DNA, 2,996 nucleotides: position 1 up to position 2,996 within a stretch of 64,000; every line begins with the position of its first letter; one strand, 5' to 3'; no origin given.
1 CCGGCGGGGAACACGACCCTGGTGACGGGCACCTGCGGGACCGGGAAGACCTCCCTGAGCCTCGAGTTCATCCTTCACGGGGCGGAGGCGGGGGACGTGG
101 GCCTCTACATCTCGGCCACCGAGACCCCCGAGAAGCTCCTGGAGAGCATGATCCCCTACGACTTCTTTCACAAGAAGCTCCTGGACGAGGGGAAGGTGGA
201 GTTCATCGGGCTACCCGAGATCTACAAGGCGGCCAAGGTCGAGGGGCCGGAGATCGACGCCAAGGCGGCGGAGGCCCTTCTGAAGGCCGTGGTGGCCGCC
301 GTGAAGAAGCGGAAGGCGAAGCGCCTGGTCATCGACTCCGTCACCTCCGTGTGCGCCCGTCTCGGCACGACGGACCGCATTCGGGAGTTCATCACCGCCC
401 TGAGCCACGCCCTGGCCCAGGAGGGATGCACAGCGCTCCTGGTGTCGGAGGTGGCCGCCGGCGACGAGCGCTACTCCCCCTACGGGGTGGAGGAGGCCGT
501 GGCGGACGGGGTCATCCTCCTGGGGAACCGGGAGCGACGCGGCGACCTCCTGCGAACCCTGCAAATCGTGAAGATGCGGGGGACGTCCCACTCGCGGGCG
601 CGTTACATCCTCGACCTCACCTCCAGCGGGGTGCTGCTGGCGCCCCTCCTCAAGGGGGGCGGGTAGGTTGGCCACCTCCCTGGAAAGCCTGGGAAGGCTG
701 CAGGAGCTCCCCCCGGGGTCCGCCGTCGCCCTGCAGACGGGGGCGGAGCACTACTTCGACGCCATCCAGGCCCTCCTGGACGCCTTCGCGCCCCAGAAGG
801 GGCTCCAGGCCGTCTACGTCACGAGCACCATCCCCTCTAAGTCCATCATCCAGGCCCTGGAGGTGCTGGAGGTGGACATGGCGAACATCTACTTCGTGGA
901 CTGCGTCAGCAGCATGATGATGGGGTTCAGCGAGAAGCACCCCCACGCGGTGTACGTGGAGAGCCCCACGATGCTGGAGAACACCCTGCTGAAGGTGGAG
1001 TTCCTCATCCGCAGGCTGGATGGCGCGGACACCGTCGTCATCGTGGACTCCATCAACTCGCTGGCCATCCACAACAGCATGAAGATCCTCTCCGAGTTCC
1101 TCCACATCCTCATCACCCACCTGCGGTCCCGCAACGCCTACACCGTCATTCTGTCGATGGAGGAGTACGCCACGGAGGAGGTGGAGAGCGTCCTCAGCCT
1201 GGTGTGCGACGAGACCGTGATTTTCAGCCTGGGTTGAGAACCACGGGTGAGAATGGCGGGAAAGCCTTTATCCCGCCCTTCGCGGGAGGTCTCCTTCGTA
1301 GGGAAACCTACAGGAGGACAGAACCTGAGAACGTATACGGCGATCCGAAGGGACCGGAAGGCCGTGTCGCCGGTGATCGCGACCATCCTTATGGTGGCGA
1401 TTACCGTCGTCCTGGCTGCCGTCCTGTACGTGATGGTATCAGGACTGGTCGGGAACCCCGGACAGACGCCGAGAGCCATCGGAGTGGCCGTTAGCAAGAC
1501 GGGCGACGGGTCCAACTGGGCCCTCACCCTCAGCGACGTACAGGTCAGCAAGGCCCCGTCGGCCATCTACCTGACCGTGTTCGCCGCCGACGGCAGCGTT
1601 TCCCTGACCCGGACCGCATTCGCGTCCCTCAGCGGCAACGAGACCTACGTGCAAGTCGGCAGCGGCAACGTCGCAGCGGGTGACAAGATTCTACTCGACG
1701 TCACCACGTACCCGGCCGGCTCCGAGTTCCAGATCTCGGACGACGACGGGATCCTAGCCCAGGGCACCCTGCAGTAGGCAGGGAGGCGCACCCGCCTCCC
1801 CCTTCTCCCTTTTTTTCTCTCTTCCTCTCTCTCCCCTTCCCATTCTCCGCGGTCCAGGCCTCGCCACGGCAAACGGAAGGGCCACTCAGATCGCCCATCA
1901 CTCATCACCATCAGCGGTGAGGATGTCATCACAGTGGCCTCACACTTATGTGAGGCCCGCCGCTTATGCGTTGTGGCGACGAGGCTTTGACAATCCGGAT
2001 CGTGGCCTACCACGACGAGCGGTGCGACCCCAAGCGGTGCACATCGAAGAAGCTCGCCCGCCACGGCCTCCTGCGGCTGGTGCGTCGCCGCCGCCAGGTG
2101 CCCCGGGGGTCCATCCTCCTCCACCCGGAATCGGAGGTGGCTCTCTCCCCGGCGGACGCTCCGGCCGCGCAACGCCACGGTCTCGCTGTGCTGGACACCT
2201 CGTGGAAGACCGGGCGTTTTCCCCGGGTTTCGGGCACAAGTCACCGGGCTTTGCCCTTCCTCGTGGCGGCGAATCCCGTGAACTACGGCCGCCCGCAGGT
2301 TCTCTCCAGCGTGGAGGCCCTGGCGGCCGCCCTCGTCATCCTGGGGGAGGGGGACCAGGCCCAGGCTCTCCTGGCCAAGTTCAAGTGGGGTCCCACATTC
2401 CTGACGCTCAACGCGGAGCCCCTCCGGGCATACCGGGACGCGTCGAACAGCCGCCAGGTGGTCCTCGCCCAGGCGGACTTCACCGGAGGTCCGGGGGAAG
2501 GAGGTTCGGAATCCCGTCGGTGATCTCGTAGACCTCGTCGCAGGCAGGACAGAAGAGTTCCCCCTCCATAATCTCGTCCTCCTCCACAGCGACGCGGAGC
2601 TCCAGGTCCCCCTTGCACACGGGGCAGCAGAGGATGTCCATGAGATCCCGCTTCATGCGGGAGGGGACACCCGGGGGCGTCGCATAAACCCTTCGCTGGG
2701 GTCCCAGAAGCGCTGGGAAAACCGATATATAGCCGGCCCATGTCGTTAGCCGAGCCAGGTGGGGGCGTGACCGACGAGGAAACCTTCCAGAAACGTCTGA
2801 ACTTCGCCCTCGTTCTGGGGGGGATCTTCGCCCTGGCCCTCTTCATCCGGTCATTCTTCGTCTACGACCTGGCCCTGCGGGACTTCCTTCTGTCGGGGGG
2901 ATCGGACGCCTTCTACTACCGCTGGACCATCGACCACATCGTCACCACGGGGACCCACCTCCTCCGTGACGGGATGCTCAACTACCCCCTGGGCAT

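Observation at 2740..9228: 2162-aa AglB (STT3) fused to ~1250 aa of repeated carboxypeptidase-regulatory-like/CARDB beta-sandwich domains, ending in a second membrane anchor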

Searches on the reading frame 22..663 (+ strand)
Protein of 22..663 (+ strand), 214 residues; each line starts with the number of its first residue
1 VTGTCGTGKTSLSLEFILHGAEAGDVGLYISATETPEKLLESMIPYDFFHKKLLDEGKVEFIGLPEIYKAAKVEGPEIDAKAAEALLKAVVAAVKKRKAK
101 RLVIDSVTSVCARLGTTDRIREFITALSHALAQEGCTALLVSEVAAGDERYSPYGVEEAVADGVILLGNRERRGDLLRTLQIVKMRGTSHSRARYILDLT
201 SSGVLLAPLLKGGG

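Call 16: search_protein_families(library=pfam, proteins=[window:22-663:+], max_evalue=0.001)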
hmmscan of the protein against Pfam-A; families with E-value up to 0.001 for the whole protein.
window:22-663:+ (214 aa): 1 family
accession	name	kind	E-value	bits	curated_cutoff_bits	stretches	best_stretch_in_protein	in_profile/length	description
PF06745.19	ATPase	-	4.8e-46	157.4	26.6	1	2-207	25-227/231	KaiC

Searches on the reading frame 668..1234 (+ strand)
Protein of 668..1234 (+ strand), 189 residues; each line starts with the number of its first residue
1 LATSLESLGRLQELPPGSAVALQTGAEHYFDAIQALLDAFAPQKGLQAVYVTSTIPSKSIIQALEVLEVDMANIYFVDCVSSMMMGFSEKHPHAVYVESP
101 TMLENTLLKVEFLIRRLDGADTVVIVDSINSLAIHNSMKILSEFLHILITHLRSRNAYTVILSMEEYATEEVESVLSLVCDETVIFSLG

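Call 16: search_protein_families(library=pfam, proteins=[window:668-1234:+], max_evalue=0.001)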
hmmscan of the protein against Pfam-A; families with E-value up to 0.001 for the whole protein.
window:668-1234:+ (189 aa): 3 families
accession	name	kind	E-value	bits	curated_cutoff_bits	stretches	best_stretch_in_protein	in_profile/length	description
PF06745.19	ATPase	-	1.4e-05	25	26.6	1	43-184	46-185/231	KaiC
PF24336.1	DUF7504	-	0.00013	22.9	27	1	31-183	17-176/179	Family of unknown function (DUF7504)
PF23365.1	DUF7090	-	0.00017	21.8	27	1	52-174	48-171/192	Family of unknown function (DUF7090)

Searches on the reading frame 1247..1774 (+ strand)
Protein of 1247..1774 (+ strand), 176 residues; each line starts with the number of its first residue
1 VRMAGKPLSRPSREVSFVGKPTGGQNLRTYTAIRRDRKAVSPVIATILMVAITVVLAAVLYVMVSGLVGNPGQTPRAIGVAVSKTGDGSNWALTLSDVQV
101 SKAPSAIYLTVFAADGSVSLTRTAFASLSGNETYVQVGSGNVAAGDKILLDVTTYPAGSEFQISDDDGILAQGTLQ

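Call 16: search_protein_families(library=pfam, proteins=[window:1247-1774:+], max_evalue=0.001)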
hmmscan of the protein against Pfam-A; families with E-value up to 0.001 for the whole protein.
window:1247-1774:+ (176 aa): 1 family
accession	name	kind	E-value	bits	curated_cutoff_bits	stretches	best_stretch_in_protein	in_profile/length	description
PF07790.16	Pilin_N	-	3.8e-10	40.9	25.2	1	38-79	1-42/78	Archaeal Type IV pilin, N-terminal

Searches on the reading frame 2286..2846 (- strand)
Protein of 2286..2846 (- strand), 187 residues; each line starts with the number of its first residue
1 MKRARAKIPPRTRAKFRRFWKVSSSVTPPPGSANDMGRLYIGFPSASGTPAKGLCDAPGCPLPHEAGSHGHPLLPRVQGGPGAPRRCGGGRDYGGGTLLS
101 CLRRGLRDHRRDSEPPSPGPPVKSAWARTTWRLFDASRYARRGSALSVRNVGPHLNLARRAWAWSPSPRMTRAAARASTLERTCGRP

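Call 16: search_protein_families(library=pfam, proteins=[window:2286-2846:-], max_evalue=0.001)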
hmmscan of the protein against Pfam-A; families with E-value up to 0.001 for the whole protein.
window:2286-2846:- (187 aa): 0 families
